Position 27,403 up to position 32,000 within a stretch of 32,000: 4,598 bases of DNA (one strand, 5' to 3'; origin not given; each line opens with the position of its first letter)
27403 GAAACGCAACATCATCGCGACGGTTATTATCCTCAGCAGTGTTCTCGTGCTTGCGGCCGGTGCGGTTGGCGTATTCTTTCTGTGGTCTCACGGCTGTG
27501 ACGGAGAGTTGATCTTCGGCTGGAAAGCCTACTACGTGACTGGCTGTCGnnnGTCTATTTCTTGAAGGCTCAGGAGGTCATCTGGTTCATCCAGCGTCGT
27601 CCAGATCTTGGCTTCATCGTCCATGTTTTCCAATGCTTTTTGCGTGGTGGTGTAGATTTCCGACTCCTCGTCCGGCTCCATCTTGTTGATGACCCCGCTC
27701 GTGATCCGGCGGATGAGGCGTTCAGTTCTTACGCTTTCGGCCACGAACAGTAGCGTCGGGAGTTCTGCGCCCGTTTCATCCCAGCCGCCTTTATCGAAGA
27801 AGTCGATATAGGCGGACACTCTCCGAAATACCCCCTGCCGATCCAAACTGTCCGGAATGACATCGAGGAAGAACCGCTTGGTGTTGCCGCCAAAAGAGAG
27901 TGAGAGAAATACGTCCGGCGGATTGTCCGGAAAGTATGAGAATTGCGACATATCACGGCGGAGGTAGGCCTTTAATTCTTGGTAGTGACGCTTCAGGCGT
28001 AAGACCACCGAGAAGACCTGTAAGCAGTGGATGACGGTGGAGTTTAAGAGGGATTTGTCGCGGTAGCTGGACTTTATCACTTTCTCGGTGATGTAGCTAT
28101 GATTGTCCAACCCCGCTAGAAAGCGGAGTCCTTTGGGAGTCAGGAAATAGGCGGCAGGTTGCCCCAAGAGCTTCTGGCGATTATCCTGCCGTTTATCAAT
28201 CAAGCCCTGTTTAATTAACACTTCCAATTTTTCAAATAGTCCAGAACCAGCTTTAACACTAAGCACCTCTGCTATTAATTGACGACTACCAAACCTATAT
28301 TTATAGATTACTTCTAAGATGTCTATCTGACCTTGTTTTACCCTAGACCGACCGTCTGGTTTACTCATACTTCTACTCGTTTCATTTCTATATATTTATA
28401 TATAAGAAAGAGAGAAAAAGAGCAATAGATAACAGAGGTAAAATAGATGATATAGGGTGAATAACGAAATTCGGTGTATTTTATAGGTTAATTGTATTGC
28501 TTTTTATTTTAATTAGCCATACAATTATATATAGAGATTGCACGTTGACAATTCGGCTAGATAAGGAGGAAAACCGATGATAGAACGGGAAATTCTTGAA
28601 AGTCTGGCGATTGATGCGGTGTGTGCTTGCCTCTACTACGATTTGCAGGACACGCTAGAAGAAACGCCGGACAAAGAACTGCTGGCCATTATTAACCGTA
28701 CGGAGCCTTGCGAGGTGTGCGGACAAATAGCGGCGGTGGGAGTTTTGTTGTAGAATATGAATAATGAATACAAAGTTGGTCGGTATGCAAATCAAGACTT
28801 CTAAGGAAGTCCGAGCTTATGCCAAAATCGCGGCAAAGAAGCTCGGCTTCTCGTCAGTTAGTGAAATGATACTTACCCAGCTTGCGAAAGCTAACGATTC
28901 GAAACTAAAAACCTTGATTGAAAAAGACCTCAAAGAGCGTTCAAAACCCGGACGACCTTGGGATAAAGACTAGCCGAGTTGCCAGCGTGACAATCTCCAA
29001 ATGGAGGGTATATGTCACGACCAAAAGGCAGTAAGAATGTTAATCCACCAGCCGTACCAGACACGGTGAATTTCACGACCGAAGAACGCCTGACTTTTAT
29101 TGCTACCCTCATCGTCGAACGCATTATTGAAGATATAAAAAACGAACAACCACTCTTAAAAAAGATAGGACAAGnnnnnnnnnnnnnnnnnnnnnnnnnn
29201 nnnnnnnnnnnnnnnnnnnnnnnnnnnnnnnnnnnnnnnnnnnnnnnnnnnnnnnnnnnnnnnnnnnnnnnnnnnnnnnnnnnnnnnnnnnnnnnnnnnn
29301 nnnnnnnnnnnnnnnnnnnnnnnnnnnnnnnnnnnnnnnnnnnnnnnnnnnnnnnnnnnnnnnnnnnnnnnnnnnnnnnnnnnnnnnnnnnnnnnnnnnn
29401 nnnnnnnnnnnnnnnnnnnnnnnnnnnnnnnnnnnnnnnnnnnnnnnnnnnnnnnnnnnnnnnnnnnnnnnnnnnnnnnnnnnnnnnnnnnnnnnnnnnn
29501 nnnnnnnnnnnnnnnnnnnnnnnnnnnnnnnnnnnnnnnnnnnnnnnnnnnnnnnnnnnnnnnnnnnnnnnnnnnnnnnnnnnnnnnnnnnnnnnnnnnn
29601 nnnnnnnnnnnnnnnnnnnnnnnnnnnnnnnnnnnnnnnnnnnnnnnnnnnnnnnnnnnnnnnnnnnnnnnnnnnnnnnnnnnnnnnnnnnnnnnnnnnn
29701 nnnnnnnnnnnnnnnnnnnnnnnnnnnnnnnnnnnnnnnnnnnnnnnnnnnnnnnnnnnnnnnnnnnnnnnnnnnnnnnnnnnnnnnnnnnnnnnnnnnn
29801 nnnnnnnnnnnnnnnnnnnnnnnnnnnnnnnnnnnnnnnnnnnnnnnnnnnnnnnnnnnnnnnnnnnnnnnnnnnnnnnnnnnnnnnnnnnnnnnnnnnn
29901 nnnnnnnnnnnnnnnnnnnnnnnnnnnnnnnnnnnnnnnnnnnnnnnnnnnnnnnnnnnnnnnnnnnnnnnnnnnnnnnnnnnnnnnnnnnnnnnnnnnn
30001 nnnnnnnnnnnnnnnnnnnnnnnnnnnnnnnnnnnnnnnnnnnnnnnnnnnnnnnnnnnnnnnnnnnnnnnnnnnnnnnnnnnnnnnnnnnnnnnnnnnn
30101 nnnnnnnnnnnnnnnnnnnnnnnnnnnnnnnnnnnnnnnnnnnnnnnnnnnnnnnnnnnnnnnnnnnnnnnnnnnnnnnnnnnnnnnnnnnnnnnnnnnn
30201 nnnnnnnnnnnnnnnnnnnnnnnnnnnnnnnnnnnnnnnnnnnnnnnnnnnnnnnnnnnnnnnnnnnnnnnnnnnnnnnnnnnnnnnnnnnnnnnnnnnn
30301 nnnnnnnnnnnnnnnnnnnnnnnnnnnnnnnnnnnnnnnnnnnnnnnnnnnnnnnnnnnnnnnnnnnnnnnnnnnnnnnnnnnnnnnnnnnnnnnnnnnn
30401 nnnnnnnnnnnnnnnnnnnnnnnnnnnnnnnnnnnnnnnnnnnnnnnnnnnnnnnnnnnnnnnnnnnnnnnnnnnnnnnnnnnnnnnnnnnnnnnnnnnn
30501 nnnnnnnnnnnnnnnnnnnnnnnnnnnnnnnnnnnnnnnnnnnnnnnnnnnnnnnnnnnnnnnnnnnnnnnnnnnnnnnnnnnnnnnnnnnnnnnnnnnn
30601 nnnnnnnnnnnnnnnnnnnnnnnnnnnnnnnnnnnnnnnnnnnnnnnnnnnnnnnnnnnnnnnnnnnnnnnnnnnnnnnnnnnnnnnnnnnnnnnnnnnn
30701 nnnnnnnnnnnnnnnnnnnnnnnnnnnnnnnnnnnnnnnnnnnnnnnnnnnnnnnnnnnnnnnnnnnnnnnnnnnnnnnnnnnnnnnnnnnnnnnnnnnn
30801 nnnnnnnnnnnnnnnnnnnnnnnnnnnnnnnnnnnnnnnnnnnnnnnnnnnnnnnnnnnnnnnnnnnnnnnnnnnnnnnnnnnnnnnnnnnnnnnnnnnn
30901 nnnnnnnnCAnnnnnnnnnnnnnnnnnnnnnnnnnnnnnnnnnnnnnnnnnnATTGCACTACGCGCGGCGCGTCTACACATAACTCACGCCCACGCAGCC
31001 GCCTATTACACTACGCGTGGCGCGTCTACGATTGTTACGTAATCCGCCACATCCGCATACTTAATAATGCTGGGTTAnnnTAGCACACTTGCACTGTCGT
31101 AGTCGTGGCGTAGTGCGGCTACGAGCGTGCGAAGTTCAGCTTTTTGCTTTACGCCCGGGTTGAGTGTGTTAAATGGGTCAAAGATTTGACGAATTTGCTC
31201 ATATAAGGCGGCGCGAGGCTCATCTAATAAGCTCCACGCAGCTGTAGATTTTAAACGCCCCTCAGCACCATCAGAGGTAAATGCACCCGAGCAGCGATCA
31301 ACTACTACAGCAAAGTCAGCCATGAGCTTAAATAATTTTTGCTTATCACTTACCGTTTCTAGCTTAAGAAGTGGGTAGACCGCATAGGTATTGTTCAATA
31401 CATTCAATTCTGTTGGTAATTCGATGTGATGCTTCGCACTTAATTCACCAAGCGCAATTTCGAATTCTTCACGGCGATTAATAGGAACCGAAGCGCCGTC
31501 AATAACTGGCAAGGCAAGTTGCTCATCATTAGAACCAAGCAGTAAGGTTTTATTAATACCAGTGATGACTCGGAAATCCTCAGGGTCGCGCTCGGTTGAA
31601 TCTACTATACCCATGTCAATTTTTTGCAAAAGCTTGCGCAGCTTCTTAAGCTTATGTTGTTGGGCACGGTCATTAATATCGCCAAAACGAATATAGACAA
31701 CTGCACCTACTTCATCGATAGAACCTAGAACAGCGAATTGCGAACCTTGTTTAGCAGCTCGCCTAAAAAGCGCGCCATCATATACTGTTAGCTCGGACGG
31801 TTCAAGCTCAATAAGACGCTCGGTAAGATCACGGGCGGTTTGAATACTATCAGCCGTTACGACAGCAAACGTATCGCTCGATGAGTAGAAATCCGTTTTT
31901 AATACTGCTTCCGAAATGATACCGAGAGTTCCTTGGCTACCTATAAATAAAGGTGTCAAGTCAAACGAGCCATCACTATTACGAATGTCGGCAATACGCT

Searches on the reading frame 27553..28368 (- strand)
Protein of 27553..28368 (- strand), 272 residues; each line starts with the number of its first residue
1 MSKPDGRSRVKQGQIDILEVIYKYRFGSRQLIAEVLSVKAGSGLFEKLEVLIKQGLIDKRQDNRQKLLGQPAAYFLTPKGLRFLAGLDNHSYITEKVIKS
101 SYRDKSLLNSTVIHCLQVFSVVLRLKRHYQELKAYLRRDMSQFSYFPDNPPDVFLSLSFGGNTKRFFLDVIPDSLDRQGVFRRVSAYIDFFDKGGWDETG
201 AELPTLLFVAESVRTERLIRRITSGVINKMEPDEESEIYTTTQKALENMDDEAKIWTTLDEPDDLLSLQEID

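Call 9: search_protein_families(library=pfam, proteins=[window:27553-28368:-], max_evalue=0.01)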
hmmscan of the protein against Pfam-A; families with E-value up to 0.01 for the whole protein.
window:27553-28368:- (272 aa): 1 family
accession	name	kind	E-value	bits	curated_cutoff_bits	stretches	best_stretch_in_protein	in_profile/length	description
PF13814.12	Replic_Relax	-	5.8e-08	33.5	25.3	1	18-196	1-181/191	Replication-relaxation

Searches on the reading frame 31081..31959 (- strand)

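Call 9: search_protein_families(library=pfam, proteins=[window:31081-31959:-], max_evalue=0.01)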
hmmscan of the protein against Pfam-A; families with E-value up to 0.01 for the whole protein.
window:31081-31959:- (293 aa): 1 family
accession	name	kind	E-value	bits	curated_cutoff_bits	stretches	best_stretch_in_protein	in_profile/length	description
PF02913.24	FAD-oxidase_C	-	3.5e-08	33.9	21.2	1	29-269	5-246/248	FAD linked oxidases, C-terminal domain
